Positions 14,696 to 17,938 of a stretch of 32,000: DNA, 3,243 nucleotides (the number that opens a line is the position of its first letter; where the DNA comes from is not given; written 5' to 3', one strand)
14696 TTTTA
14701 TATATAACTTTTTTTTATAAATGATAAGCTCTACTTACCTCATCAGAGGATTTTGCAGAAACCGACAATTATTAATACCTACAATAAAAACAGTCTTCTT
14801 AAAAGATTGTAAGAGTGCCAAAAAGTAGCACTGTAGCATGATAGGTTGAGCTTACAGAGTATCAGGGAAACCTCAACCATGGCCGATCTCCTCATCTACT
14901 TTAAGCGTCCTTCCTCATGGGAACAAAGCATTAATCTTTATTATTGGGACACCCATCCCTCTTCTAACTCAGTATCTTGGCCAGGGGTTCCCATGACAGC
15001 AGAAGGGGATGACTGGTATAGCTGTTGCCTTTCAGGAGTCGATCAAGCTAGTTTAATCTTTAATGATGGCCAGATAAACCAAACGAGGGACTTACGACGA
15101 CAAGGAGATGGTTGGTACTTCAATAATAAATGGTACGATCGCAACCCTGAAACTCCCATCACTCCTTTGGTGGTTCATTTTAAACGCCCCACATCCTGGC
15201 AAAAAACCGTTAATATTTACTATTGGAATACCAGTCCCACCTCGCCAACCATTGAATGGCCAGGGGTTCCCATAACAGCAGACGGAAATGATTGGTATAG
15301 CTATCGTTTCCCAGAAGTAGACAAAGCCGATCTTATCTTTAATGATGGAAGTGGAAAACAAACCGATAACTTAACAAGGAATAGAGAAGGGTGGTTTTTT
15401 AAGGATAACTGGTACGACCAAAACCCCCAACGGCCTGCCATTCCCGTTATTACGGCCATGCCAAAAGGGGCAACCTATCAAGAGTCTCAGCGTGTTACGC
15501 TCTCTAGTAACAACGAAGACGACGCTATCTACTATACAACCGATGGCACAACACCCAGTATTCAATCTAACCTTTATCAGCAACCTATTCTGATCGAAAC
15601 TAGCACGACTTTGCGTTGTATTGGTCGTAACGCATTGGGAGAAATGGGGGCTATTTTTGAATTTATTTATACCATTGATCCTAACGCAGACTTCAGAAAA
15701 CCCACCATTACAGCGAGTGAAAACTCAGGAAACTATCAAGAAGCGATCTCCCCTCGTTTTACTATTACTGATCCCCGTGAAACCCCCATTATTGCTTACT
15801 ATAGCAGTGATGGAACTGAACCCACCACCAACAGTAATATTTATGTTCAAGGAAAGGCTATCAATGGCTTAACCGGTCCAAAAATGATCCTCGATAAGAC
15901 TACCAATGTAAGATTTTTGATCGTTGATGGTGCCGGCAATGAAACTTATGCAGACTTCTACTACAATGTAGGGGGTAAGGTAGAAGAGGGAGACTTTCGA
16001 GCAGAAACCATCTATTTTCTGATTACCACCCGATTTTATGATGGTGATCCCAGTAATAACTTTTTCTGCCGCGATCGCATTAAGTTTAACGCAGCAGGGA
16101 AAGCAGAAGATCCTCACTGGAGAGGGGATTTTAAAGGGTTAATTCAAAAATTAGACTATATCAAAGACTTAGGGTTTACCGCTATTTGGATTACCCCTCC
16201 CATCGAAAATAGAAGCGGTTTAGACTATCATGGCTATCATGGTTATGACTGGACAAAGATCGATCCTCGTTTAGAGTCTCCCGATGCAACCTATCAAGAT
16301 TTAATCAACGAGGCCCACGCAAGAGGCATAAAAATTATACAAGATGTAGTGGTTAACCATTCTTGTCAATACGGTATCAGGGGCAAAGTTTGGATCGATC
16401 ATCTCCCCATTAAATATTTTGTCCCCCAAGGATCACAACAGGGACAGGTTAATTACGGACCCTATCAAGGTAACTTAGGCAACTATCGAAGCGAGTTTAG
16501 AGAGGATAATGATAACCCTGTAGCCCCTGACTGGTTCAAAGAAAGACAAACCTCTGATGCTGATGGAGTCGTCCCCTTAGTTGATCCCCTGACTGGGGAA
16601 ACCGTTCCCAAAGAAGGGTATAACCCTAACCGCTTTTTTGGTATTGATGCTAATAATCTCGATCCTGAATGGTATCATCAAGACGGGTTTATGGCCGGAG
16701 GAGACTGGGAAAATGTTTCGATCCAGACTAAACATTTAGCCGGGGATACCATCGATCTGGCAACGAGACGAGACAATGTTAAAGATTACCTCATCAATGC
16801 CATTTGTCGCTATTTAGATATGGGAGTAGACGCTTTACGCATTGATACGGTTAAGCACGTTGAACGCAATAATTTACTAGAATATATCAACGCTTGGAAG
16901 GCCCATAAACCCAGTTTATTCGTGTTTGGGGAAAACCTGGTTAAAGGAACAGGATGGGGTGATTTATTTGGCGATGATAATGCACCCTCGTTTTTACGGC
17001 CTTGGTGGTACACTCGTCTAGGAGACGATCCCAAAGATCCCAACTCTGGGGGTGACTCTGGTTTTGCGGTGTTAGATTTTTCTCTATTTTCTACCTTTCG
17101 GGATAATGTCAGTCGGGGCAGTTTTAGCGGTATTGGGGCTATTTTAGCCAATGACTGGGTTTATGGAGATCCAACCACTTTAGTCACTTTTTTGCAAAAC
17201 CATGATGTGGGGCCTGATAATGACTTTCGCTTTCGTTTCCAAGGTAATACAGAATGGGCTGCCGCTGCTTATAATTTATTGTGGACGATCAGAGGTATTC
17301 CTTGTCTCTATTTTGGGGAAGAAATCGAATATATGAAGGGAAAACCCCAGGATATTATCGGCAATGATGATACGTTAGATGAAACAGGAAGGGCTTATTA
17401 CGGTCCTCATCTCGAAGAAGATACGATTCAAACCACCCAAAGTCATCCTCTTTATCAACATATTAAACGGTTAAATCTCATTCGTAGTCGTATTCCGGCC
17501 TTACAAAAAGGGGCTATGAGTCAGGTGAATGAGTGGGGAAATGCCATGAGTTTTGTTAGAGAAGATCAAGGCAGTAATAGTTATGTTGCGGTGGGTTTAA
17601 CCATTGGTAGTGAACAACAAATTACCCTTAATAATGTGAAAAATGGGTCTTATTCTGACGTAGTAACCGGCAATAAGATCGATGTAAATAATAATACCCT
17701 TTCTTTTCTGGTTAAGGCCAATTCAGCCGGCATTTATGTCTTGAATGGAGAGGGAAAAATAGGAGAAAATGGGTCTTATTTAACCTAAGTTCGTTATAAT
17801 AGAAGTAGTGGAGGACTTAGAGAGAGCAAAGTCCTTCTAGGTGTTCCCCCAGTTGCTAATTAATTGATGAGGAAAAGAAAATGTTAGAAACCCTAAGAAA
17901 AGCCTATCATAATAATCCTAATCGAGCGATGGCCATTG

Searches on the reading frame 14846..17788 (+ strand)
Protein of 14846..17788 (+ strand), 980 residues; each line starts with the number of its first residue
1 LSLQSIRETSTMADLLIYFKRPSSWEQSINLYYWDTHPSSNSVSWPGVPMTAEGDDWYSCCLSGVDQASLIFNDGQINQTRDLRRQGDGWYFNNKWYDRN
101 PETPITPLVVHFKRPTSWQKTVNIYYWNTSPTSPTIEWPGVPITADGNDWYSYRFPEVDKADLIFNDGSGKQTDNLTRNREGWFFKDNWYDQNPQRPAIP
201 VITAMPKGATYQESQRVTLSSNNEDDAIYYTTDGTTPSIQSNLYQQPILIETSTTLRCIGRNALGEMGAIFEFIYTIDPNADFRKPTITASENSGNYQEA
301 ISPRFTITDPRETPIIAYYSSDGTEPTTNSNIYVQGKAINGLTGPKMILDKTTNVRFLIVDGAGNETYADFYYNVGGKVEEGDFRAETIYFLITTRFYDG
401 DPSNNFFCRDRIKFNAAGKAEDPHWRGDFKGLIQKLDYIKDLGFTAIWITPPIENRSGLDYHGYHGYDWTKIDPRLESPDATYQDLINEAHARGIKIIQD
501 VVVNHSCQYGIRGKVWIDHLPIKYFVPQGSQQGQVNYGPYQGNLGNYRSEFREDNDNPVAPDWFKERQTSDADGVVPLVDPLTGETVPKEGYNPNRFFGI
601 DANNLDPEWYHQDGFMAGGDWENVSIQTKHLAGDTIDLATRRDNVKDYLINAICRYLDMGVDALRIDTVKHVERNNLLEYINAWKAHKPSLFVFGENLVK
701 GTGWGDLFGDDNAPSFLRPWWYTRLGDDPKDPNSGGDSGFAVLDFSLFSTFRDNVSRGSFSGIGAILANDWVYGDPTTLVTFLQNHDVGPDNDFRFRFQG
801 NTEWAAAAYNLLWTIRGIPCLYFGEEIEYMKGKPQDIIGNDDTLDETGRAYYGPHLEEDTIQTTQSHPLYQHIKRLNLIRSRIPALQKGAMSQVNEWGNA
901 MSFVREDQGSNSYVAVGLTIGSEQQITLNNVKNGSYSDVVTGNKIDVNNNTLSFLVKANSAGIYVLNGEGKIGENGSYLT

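Call 35: search_protein_families(library=pfam, proteins=[window:14846-17788:+], max_evalue=0.001)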
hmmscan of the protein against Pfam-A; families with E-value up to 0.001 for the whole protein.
window:14846-17788:+ (980 aa): 4 families
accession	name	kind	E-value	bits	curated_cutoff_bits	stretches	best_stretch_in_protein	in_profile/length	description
PF16738.10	CBM26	-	1.3e-47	160.3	28.1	2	110-177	1-69/70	Starch-binding module 26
PF00128.31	Alpha-amylase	-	2e-36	126.6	22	2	392-508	2-94/446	Alpha amylase, catalytic domain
PF13290.12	CHB_HEX_C_1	-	6.5e-31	106.5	22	2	206-271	1-66/67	Chitobiase/beta-hexosaminidase C-terminal domain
PF13287.12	Fn3_assoc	-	9.7e-21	74.1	23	1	217-274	1-58/59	Fn3 associated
